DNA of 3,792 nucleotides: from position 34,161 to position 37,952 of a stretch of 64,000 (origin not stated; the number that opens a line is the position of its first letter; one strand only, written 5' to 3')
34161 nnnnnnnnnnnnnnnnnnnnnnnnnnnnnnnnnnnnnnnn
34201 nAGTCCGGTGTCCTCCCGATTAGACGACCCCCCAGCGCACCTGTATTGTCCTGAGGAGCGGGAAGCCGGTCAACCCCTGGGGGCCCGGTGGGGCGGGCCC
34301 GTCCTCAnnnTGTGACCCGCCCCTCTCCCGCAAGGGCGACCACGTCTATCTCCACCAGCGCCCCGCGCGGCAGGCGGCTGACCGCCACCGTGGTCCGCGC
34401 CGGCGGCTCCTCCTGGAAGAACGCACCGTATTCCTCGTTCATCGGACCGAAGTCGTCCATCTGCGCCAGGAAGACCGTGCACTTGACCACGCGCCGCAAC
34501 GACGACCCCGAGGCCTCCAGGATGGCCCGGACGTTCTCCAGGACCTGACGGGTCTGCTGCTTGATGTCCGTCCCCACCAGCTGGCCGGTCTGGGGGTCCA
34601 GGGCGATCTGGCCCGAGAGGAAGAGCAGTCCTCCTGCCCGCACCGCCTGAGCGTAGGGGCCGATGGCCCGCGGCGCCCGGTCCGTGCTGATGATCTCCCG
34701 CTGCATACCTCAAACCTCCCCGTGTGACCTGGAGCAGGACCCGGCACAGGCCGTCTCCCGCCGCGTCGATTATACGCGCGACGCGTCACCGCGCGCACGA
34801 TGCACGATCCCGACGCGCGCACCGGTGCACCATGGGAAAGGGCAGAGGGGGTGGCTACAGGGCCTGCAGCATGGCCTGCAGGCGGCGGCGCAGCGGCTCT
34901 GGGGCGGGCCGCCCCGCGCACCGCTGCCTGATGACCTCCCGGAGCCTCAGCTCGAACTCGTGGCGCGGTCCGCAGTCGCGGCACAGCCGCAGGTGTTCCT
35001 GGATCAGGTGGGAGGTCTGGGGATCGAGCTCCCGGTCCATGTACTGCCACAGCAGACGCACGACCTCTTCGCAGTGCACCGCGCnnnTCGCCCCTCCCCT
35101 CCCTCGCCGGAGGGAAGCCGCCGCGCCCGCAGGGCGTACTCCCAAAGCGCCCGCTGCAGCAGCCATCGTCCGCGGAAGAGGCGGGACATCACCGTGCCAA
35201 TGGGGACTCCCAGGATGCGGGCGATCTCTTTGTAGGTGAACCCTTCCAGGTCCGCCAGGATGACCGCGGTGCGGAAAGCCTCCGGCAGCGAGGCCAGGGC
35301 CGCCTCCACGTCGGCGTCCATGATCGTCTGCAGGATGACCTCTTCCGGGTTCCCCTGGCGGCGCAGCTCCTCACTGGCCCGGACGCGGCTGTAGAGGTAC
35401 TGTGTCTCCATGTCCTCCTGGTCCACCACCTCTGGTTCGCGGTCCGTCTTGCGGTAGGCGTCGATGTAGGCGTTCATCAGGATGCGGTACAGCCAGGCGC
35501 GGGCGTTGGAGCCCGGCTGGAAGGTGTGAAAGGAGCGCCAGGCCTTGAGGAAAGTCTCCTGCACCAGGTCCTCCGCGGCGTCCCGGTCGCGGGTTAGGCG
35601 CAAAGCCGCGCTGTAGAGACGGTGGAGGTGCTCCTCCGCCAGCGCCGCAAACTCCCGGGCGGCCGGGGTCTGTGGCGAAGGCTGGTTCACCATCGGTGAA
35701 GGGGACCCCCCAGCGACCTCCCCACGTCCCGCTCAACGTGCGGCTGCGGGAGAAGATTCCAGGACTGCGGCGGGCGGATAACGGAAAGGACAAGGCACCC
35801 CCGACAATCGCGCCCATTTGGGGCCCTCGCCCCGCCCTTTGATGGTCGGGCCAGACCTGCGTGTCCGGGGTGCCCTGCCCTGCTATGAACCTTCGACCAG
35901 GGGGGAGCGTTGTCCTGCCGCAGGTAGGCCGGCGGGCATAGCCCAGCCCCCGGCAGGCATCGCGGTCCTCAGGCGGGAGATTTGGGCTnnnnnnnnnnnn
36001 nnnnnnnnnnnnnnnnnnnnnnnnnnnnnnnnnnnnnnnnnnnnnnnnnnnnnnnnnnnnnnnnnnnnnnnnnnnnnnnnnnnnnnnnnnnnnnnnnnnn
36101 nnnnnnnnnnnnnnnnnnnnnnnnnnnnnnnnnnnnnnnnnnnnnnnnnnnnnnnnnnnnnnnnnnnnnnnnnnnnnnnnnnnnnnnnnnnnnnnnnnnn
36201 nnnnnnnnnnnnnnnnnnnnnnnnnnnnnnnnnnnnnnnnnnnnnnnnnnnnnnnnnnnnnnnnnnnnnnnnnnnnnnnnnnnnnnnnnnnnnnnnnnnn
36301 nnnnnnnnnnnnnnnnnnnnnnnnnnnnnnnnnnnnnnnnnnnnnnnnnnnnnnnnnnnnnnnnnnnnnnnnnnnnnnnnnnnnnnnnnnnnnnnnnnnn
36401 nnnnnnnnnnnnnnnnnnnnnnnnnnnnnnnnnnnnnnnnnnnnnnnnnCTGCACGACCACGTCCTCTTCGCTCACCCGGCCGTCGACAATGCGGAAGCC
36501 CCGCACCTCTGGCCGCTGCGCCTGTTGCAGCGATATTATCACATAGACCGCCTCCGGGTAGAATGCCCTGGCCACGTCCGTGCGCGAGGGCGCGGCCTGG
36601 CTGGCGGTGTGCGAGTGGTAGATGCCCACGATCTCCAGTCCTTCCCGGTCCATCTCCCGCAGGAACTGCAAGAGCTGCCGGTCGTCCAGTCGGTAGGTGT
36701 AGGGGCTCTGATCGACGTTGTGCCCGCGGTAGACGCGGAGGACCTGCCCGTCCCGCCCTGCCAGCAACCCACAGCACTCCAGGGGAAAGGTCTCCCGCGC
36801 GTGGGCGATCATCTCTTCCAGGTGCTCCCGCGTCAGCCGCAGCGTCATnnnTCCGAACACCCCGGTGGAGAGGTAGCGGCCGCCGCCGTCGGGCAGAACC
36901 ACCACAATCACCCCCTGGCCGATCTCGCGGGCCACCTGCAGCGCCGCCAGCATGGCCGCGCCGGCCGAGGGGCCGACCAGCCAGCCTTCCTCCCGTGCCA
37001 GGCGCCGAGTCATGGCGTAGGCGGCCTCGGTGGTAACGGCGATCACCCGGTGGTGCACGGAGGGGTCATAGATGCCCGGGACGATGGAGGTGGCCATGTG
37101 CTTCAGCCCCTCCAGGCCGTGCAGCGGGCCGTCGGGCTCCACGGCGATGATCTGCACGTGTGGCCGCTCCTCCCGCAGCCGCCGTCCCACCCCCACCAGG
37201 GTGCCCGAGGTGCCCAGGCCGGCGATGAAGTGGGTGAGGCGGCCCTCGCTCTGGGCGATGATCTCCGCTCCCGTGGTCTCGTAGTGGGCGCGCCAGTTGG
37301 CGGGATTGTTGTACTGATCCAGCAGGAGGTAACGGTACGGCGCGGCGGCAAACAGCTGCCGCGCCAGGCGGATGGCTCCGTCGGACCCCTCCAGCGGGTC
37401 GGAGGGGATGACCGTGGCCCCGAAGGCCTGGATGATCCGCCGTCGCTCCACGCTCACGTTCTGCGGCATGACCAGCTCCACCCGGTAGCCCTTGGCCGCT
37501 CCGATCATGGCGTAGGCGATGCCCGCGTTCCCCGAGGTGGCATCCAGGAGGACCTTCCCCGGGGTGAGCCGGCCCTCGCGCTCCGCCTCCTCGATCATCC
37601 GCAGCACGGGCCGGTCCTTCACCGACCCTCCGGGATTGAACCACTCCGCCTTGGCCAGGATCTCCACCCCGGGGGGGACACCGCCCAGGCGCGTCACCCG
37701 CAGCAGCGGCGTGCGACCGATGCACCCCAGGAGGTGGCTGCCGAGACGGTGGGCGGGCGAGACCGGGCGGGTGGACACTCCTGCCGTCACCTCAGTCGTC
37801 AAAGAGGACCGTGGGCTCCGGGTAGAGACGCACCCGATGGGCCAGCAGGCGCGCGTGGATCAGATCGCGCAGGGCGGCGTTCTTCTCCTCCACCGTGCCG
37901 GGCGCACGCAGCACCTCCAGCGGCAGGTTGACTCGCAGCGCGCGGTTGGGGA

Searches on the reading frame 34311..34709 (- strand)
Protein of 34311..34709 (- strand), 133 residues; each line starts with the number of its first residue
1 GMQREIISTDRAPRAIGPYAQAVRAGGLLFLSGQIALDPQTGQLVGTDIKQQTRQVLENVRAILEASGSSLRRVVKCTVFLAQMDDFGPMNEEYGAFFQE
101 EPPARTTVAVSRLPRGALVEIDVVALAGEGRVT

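Call 16: search_protein_families(library=pfam, proteins=[window:34311-34709:-], max_evalue=0.001)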
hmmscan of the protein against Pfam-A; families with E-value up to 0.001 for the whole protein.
window:34311-34709:- (133 aa): 1 family
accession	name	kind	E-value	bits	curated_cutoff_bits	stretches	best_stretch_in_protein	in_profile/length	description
PF01042.26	Ribonuc_L-PSP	-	4.1e-41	140.2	27.3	1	10-126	2-120/121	Endoribonuclease L-PSP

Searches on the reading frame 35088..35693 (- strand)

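Call 16: search_protein_families(library=pfam, proteins=[window:35088-35693:-], max_evalue=0.001)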
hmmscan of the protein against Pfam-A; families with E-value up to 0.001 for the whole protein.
window:35088-35693:- (202 aa): 5 families
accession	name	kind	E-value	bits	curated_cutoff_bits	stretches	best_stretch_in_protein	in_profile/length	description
PF04542.20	Sigma70_r2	-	4.7e-21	74.8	24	1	18-85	1-70/71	Sigma-70 region 2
PF08281.18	Sigma70_r4_2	-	4.4e-17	61.9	25.7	1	128-178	3-53/54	Sigma-70, region 4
PF04545.22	Sigma70_r4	-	3.1e-10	39.8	24.1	1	132-175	1-44/50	Sigma-70, region 4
PF22029.2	PhyR_sigma2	-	1.3e-07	32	27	1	32-72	14-54/55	Sigma2 domain of PhyR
PF22233.2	PhyR_sigma-like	-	0.0008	19.6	27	1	133-164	1-32/50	Response regulator PhyR, sigma-like domain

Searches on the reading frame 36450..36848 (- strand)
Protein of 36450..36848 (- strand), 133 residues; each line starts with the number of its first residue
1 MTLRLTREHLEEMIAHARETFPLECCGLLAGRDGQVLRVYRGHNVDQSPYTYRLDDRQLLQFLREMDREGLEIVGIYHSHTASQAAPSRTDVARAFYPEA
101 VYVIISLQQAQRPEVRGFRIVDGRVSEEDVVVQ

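Call 31: search_protein_families(library=pfam, proteins=[window:36450-36848:-], max_evalue=0.001)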
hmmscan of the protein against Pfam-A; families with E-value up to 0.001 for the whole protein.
window:36450-36848:- (133 aa): 2 families
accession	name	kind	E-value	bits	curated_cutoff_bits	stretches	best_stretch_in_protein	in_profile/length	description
PF14464.11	Prok-JAB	-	2.4e-28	98.8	25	1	7-116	2-109/114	Prokaryotic homologs of the JAB domain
PF01398.27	JAB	-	0.0003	21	22.5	1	7-93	10-106/117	JAB1/Mov34/MPN/PAD-1 ubiquitin protease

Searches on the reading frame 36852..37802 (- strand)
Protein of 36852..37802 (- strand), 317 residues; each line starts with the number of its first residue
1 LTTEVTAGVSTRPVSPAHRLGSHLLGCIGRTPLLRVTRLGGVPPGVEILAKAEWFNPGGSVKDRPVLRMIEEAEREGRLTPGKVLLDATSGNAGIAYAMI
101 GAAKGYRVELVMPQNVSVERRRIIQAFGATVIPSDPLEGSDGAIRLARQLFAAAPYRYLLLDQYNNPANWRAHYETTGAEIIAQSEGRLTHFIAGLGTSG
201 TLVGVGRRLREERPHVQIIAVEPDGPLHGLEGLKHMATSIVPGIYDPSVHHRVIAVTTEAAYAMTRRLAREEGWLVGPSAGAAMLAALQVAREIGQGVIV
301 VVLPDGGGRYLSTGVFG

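Call 31: search_protein_families(library=pfam, proteins=[window:36852-37802:-], max_evalue=0.001)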
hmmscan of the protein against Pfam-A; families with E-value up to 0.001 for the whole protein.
window:36852-37802:- (317 aa): 1 family
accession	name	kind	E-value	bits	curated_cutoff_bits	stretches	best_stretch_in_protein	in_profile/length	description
PF00291.31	PALP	-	2.2e-71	241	35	1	27-305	4-295/295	Pyridoxal-phosphate dependent enzyme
